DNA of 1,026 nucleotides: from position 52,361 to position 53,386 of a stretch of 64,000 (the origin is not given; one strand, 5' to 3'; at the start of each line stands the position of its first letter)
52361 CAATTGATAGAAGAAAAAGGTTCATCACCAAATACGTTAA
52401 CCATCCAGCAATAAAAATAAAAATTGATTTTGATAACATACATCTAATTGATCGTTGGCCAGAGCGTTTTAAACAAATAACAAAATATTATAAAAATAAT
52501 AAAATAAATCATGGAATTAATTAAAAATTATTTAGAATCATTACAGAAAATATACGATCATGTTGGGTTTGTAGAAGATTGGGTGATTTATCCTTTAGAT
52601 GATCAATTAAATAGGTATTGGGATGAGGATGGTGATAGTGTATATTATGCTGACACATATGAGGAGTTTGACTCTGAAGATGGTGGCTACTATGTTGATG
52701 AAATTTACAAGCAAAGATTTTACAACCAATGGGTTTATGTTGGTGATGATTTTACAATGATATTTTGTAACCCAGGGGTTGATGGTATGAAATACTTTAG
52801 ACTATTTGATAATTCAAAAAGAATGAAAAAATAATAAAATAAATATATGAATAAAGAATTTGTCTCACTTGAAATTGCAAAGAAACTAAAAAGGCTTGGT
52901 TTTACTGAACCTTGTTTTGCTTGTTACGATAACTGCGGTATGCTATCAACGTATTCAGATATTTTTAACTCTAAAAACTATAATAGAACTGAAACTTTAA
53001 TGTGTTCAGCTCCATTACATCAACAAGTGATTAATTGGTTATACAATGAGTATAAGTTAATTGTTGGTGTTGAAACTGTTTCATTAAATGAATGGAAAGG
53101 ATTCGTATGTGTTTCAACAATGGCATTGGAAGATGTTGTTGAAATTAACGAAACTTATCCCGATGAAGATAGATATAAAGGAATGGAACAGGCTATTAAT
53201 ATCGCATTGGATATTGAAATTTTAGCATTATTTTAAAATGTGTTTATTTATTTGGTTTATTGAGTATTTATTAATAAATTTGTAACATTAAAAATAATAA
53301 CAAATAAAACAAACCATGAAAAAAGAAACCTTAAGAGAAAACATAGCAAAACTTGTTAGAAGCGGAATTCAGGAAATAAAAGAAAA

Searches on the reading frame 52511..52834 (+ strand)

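Call 82: search_protein_families(library=phrogs, proteins=[window:52511-52834:+], max_evalue=0.001)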
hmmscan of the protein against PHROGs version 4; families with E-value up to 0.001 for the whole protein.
window:52511-52834:+ (107 aa): 1 family
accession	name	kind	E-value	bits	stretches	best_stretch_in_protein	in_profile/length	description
phrog_24232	-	unknown function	3.9e-25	89.7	2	52-106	69-123/130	-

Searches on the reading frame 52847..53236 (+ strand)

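Call 5: search_protein_families(library=pfam, proteins=[window:52847-53236:+], max_evalue=0.01)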
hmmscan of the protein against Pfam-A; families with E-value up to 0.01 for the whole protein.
window:52847-53236:+ (129 aa): 0 families

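Call 82: search_protein_families(library=phrogs, proteins=[window:52847-53236:+], max_evalue=0.001)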
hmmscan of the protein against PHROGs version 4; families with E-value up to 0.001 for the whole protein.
window:52847-53236:+ (129 aa): 2 families
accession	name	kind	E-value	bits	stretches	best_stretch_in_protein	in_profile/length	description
phrog_12005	-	unknown function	1.1e-06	30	1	3-122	2-124/137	-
phrog_25117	-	unknown function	9.5e-05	23.5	1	6-55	11-63/142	-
